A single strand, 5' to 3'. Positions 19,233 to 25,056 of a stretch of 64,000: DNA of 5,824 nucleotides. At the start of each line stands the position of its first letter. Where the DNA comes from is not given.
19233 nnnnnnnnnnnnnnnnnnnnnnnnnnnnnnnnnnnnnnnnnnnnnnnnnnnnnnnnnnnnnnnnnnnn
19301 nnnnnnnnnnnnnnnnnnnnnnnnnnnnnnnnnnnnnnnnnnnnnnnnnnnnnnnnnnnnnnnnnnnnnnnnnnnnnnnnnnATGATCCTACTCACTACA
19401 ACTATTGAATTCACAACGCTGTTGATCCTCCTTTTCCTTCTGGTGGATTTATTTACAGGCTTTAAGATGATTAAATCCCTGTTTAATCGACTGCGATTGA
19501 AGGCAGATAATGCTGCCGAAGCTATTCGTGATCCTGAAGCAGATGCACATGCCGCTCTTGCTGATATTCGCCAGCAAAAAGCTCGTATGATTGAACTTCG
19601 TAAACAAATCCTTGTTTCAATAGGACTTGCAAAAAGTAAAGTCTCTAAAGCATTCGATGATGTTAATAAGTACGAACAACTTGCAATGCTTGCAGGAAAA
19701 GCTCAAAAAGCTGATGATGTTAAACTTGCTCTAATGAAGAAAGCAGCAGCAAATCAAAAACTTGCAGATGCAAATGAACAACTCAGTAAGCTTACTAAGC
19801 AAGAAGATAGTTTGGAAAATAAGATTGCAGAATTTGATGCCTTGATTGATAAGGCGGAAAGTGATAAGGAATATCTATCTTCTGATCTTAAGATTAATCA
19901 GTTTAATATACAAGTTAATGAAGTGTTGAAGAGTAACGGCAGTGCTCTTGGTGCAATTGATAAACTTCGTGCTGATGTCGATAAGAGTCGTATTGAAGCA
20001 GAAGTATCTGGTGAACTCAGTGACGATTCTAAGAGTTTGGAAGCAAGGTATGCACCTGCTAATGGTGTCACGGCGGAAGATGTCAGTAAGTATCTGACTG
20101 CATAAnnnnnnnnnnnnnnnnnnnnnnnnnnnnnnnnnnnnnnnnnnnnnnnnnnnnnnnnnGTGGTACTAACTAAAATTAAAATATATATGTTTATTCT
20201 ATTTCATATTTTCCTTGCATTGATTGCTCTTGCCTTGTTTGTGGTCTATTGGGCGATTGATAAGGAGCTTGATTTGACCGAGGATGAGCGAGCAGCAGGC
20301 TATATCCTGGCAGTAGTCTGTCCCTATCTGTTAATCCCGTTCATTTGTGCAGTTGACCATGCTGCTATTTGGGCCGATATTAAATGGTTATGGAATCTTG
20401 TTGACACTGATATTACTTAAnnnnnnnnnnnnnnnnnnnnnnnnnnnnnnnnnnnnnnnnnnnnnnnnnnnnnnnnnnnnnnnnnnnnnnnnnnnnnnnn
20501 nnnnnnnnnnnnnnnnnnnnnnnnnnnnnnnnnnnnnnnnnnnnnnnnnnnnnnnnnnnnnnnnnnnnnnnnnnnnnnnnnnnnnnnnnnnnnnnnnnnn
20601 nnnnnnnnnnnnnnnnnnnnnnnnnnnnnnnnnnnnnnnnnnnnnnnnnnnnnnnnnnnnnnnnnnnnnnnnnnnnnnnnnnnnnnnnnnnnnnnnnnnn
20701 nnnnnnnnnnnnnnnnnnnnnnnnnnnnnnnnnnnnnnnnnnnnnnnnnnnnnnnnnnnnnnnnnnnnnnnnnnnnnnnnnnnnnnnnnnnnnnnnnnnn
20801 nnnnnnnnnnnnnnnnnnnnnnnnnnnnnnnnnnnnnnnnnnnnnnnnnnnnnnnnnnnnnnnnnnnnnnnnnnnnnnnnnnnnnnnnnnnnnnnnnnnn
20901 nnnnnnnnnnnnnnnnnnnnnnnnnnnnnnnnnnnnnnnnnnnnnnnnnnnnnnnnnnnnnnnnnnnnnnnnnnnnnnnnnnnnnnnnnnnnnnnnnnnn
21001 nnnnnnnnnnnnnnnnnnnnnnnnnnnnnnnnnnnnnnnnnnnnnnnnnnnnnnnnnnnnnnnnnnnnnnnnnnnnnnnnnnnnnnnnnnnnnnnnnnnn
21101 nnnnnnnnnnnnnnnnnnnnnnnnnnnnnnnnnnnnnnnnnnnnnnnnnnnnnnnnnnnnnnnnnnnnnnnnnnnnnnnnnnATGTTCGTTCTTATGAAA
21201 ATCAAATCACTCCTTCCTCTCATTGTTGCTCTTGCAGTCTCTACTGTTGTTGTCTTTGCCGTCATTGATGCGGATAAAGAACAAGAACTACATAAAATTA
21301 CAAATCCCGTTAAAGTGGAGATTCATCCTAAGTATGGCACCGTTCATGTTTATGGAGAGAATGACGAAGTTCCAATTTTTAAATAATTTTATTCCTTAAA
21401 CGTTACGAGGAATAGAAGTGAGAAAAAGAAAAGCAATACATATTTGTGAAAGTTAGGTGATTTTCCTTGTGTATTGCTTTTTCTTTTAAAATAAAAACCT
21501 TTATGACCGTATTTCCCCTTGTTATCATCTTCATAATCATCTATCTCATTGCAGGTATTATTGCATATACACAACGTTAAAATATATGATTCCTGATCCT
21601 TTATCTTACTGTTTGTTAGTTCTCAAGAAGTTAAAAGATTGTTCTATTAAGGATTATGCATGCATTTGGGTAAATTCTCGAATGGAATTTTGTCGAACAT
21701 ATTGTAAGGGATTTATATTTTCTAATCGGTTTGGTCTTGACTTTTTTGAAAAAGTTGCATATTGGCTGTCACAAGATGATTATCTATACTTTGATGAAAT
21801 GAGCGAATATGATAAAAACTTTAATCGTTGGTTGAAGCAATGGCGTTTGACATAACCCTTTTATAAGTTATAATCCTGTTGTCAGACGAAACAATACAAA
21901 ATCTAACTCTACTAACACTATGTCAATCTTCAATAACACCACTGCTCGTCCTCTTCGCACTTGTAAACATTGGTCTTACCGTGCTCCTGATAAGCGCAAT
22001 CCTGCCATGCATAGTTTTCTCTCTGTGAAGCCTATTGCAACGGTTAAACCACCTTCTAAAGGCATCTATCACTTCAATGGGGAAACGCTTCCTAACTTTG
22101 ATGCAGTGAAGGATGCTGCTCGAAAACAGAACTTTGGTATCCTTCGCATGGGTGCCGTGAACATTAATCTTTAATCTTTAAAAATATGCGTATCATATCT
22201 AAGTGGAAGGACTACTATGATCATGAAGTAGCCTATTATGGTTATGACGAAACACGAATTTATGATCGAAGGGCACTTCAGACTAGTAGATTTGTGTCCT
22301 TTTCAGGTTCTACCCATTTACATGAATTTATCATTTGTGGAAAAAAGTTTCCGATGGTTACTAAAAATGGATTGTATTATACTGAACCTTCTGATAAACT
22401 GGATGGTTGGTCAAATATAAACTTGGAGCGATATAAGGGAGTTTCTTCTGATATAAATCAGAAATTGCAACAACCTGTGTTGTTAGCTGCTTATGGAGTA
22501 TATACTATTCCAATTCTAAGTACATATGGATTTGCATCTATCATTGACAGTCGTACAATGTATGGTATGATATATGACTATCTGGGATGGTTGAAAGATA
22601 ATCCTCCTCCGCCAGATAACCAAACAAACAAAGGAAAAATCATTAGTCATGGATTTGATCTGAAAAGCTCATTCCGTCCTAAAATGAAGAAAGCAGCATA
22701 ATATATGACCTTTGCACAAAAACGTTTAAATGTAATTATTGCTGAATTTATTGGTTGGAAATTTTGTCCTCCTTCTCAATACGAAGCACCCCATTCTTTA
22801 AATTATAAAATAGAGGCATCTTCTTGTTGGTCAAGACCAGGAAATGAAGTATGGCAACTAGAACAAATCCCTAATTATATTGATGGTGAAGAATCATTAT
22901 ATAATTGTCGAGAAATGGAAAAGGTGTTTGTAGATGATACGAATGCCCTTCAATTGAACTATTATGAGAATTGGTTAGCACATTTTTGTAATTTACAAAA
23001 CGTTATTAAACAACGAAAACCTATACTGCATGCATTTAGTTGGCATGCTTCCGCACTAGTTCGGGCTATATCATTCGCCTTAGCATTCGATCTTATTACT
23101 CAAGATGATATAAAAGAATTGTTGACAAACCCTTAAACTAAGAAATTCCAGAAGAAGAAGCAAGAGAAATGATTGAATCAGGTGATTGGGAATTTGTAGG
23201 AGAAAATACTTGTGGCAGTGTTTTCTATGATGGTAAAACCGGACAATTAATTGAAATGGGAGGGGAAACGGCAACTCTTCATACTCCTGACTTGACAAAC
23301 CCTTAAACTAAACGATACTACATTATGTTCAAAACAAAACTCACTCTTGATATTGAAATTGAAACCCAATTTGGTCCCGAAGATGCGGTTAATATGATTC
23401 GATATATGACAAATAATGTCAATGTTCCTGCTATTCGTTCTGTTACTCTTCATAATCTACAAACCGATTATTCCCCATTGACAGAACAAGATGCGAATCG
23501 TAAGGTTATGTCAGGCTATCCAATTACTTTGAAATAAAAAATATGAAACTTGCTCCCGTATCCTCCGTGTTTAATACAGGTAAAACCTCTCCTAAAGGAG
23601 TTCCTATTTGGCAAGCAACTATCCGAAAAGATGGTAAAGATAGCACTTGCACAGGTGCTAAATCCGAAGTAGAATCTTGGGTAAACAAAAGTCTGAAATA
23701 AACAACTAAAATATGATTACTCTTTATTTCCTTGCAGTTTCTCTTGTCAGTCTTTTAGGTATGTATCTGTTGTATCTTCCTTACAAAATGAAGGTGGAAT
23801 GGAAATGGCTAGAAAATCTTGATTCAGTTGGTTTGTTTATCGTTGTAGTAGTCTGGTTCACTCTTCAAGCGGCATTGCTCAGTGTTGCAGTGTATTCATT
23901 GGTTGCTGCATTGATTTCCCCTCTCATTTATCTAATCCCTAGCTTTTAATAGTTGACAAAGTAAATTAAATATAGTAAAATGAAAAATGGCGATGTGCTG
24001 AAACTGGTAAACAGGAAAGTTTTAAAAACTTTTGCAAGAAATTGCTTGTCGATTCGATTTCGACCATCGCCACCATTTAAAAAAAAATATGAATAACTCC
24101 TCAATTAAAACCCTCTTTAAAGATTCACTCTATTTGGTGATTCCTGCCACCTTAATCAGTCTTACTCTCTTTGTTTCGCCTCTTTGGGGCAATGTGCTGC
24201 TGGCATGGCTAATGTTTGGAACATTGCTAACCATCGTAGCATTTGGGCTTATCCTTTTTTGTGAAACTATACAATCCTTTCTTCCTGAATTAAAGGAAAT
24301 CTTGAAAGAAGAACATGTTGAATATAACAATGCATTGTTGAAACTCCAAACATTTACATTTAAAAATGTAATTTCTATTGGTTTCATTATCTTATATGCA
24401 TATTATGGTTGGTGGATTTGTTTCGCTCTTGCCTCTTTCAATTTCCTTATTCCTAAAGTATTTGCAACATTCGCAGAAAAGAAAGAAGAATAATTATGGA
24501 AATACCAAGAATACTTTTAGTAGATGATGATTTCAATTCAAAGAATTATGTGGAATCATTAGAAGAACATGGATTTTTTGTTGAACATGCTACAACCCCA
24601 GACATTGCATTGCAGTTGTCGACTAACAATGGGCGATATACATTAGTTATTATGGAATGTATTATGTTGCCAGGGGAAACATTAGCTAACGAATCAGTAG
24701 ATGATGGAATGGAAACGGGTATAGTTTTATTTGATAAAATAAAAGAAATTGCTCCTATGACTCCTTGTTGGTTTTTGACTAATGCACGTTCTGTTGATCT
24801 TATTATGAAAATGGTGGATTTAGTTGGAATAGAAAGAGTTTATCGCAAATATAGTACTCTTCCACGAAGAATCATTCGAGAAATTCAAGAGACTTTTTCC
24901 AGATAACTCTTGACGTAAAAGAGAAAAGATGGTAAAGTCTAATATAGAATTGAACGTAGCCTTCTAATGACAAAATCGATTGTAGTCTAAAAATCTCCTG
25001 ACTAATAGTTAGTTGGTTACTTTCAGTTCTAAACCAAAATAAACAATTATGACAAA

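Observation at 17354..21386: Phage-encoded PspA/ESCRT-III membrane-remodelling module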

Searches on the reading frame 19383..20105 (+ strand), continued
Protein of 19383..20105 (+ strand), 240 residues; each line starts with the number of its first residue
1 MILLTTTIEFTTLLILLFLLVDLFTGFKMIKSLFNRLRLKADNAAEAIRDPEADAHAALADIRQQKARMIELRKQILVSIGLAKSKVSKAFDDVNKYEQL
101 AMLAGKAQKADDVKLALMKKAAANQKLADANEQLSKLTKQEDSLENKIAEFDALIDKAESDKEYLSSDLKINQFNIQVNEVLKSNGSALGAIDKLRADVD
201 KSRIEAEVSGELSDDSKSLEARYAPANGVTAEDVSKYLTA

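Call 81: find_encoding_contigs(protein=P0100, flank=5000, max_places=2)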
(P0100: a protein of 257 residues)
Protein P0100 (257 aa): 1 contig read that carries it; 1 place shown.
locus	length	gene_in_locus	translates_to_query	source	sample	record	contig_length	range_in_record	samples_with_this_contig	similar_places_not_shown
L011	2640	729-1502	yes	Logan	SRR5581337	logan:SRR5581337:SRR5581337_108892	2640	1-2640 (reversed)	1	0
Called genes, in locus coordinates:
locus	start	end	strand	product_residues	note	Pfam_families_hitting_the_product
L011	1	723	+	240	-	?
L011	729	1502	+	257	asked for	PF04012:PspA_IM30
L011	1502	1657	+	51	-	-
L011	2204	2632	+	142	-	-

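Call 82: search_dna_similar(query=P0086, collection=phages, mode=protein, max_rows=12, max_evalue=0.00001)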
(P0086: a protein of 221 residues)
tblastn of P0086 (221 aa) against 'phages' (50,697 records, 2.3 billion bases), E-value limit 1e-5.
Records with a match: 7; places in all: 7; records where one place covers at least 80% of the query: 0.
Best place of each record, by identity: <60% 7.
By first word of the organism name: Acinetobacter 5; Bacteriophage 2.
By host as written in the record: - 4; Acinetobacter baumannii Acb8/09 2; Acinetobacter sp. 34 1.
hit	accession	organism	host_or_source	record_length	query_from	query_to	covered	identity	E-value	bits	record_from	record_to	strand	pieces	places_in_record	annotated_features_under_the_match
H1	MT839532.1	Bacteriophage sp.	human fecal samples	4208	47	216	77%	32.0%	1e-9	63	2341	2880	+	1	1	record has no annotation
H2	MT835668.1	Bacteriophage sp.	human fecal samples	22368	44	216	78%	30.6%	2e-8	60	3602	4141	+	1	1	record has no annotation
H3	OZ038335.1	Acinetobacter phage vB_AbaM_KissB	-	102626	72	216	66%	34.7%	3e-6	53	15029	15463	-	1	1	hypothetical protein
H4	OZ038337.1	Acinetobacter phage vB_AbaM_Rocket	-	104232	72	216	66%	34.7%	3e-6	53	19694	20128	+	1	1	hypothetical protein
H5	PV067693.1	Acinetobacter phage Acba_22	Acinetobacter sp. 34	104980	72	216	66%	34.0%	4e-6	53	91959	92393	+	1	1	hypothetical protein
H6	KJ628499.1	Acinetobacter phage vB_AbaM_phiAbaA1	Acinetobacter baumannii Acb8/09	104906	72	216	66%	34.0%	7e-6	52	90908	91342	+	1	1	putative phage-shock protein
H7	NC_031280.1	Acinetobacter phage vB_AbaM_phiAbaA1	Acinetobacter baumannii Acb8/09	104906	72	216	66%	34.0%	7e-6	52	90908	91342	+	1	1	putative phage-shock protein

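Call 99: find_related_loci(query=P0041, collection=viral_contigs, flank=6000)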
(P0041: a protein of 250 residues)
Query P0041 (250 aa) in viral_contigs; peptide patterns used: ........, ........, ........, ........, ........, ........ (x = any residue, [..] = any of these).
11 stretches matched a pattern, but none encodes a relative of the query by tblastn (E <= 1e-3).

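Call 100: find_related_loci(query=P0052, collection=viral_contigs, flank=6000)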
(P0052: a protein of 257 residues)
Query P0052 (257 aa) in viral_contigs; peptide patterns used: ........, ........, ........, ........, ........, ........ (x = any residue, [..] = any of these).
19 stretches matched a pattern, but none encodes a relative of the query by tblastn (E <= 1e-3).

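Call 101: search_protein_families(library=phrogs, proteins=[L008:105-587:+, L008:945-1658:+, L008:1936-2622:+, L008:2746-3246:+, L007:2585-2983:-, L011:1-723:+, L011:2204-2632:+], max_evalue=0.001)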
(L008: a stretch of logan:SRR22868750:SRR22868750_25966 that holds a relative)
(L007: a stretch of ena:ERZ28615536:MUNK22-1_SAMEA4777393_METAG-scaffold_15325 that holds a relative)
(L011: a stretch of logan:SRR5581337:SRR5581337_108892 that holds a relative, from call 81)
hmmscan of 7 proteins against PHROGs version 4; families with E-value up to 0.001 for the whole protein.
L008:105-587:+ (160 aa): 0 families

L008:945-1658:+ (237 aa): 0 families

L008:1936-2622:+ (228 aa): 0 families

L008:2746-3246:+ (166 aa): 0 families

L007:2585-2983:- (132 aa): 7 families
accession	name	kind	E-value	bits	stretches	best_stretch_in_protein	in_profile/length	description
phrog_2255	-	DNA, RNA and nucleotide metabolism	1.7e-18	67.8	1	14-125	54-170/211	HNH endonuclease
phrog_3106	-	DNA, RNA and nucleotide metabolism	7.5e-17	62.9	1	44-127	141-224/252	HNH endonuclease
phrog_35854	-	DNA, RNA and nucleotide metabolism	8.3e-14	52.9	1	59-125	2-68/145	HNH endonuclease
phrog_30726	-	unknown function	1.8e-09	38.6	1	51-125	37-112/159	-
phrog_4234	-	DNA, RNA and nucleotide metabolism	1.3e-08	35.7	1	52-122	18-81/130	HNH endonuclease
phrog_1271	-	DNA, RNA and nucleotide metabolism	6.8e-08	33.3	1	15-127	214-319/361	HNH endonuclease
phrog_10212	-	unknown function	0.00014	23.1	1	64-122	65-120/128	-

L011:1-723:+ (240 aa): 0 families

L011:2204-2632:+ (142 aa): 0 families

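Call 110: list_cluster_members(proteins=[P0086, P0090, P0061, P0059, P0100, P0041, P0052, P0062, P0107, P0128])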
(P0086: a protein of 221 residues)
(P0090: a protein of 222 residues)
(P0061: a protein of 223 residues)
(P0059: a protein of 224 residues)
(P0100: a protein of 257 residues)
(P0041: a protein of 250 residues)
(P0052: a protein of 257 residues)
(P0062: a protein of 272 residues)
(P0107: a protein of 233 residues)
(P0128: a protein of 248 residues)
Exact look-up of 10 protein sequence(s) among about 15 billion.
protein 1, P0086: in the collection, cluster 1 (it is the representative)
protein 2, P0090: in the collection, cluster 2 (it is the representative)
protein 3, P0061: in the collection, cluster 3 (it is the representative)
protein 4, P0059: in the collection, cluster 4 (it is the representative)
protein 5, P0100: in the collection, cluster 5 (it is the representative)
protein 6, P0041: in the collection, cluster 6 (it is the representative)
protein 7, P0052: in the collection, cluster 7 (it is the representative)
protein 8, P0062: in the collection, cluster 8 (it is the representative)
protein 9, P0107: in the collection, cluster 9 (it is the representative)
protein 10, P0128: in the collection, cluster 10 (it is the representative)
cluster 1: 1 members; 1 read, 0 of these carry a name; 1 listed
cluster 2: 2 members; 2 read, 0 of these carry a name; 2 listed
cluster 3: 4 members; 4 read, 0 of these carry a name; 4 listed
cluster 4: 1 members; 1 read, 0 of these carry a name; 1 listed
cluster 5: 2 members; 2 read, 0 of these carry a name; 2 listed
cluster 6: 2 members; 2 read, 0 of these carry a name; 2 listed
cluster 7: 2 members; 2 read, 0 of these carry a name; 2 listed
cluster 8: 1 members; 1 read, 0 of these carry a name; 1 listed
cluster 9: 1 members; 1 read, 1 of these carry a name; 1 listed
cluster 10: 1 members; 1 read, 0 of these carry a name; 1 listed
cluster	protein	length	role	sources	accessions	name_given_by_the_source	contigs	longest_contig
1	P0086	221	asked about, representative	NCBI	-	-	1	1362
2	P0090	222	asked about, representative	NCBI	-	-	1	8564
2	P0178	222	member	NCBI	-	-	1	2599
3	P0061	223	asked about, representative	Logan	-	-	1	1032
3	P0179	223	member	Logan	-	-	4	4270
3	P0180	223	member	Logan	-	-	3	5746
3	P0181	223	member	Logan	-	-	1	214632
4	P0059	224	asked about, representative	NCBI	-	-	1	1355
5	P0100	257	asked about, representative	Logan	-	-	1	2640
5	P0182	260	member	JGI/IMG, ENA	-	-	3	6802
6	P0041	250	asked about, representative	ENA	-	-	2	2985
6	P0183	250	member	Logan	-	-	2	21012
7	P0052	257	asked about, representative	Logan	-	-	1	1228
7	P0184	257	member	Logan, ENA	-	-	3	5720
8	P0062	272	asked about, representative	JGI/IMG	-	-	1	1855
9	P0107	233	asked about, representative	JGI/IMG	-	phage shock protein A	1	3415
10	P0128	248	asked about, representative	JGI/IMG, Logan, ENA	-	-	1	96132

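Call 111: find_encoding_contigs(protein=P0183, flank=8000, max_places=1)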
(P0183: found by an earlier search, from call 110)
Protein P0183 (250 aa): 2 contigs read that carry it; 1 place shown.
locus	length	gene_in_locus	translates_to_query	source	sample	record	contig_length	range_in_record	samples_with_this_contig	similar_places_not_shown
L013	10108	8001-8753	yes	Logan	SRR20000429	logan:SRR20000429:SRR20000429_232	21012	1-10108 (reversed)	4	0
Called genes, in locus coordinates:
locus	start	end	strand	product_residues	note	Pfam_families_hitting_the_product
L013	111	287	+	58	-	-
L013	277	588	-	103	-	-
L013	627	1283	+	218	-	-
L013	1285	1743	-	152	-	-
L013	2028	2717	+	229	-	-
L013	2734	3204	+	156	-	-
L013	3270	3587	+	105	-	-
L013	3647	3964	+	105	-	-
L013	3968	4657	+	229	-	-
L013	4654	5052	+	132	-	-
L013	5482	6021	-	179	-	PF08447:PAS_3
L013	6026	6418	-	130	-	-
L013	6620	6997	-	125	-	-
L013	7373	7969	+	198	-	-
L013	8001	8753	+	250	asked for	-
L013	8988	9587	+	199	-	PF13392:HNH_3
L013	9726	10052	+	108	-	-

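Call 112: find_encoding_contigs(protein=P0128, flank=8000, max_places=1)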
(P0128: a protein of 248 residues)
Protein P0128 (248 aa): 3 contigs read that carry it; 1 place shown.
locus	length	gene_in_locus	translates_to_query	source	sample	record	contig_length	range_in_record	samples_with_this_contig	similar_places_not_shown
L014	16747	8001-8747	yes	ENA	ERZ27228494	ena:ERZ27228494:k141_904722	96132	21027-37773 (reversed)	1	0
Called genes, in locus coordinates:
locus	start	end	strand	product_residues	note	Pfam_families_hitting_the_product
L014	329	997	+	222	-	-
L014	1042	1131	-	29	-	-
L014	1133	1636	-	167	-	-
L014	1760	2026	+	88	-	-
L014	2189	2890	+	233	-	-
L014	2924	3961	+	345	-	PF12224:Amidoligase_2 (faint)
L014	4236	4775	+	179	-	-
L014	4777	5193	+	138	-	PF09643:YopX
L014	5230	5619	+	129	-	-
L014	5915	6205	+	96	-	-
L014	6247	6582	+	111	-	-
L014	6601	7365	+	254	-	-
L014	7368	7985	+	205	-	-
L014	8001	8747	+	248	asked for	PF04012:PspA_IM30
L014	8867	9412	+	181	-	PF10263:SprT-like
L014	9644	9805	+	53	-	-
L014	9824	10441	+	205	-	-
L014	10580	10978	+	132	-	-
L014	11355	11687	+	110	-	-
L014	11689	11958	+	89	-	-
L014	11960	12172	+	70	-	-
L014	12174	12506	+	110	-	-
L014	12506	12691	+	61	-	-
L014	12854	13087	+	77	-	-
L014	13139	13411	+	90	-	-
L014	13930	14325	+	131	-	-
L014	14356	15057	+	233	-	PF00149:Metallophos (weak)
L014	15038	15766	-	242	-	PF14528:LAGLIDADG_3 (faint)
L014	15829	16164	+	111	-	-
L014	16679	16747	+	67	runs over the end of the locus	-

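Call 113: find_encoding_contigs(protein=P0181, flank=8000, max_places=1)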
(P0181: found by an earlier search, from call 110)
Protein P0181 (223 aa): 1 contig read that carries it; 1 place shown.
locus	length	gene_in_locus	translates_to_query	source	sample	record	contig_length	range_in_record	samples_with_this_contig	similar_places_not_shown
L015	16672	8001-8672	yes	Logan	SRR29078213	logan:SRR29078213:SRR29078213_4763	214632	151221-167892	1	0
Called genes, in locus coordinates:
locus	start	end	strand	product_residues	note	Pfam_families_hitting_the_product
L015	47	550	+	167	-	-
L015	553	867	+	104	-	-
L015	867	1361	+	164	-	-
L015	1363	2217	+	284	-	-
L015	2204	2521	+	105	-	-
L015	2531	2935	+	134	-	PF09643:YopX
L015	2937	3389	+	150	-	PF09643:YopX (weak)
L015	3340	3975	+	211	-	-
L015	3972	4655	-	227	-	-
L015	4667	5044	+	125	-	PF06094:GGACT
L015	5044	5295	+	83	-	-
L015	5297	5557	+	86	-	-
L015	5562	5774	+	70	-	-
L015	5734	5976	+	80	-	-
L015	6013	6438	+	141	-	-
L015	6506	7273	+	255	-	-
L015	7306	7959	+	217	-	-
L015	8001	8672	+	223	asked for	PF04012:PspA_IM30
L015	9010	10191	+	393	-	PF01139:RtcB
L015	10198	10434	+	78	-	-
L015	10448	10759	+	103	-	-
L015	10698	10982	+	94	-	-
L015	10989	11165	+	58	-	-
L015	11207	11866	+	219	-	-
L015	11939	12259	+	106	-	-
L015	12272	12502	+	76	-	-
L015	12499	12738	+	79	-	-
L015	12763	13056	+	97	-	-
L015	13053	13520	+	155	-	-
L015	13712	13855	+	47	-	-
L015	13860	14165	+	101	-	-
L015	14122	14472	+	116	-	-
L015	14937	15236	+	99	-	-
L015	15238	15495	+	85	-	-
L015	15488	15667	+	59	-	-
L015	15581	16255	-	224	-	-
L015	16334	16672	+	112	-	-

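Call 115: search_protein_families(library=pfam, proteins=[L015:7306-7959:+, L014:7368-7985:+, L015:6506-7273:+, L014:6601-7365:+, L013:7373-7969:+, L011:1-723:+, L010:2-370:+], max_evalue=1)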
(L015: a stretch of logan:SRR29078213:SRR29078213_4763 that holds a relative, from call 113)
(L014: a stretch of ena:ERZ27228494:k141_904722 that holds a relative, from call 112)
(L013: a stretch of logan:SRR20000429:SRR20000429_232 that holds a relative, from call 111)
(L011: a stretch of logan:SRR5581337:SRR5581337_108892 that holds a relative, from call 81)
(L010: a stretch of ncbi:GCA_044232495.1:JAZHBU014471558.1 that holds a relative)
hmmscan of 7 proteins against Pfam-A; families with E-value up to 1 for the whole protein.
L015:7306-7959:+ (217 aa): 1 family
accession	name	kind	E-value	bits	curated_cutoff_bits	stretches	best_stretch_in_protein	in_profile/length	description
PF18337.7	Tudor_RapA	-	0.17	12.5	26.4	1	44-63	15-34/62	RapA N-terminal Tudor like domain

L014:7368-7985:+ (205 aa): 0 families

L015:6506-7273:+ (255 aa): 1 family
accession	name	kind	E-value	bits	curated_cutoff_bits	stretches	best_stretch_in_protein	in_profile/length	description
PF10783.14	DUF2599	-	0.094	13.7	25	1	95-172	4-80/94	Protein of unknown function (DUF2599)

L014:6601-7365:+ (254 aa): 1 family
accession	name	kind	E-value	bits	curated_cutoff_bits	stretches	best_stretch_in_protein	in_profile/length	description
PF11190.13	DUF2976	-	0.14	12.5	28.2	1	214-248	46-80/87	Protein of unknown function (DUF2976)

L013:7373-7969:+ (198 aa): 2 families
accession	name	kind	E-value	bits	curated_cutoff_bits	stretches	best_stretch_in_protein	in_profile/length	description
PF12681.13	Glyoxalase_2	-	0.14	12.5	30.1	1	2-57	29-78/118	Glyoxalase-like domain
PF18764.7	nos_propeller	-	0.16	12.3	30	1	147-167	8-28/71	Nitrous oxide reductase propeller repeat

L011:1-723:+ (240 aa): 1 family
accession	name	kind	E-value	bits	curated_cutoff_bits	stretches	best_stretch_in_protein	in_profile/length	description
PF20530.3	DUF6745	-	0.098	12.4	27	1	81-110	134-163/206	Domain of unknown function (DUF6745)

L010:2-370:+ (122 aa): 0 families

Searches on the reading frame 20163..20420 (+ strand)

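Call 3: search_protein_families(library=pfam, proteins=[window:20163-20420:+], max_evalue=0.1)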
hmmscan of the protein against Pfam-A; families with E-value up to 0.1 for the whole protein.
window:20163-20420:+ (85 aa): 1 family
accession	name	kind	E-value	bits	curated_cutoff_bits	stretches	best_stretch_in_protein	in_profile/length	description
PF05241.17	EBP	-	0.0019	18.9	25.7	1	7-65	50-112/113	EXPERA (EXPanded EBP superfamily)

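Call 4: search_protein_families(library=phrogs, proteins=[window:20163-20420:+], max_evalue=0.1)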
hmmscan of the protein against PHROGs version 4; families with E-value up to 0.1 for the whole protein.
window:20163-20420:+ (85 aa): 0 families

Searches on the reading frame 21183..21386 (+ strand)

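Call 3: search_protein_families(library=pfam, proteins=[window:21183-21386:+], max_evalue=0.1)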
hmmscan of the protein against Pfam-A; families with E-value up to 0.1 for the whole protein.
window:21183-21386:+ (67 aa): 0 families

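Call 4: search_protein_families(library=phrogs, proteins=[window:21183-21386:+], max_evalue=0.1)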
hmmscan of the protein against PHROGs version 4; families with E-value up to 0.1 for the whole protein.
window:21183-21386:+ (67 aa): 2 families
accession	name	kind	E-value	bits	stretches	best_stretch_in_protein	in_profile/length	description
phrog_9382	-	unknown function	0.053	15.2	1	14-58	9-49/107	-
phrog_2342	-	unknown function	0.076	13.7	1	7-51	113-156/274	-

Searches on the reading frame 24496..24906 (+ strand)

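Call 102: search_protein_families(library=pfam, proteins=[window:24496-24906:+], max_evalue=0.001)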
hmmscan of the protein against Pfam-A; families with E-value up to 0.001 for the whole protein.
window:24496-24906:+ (136 aa): 1 family
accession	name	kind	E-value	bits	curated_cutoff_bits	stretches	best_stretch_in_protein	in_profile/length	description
PF00072.30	Response_reg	-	3.5e-05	24.4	30.2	1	6-108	1-90/111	Response regulator receiver domain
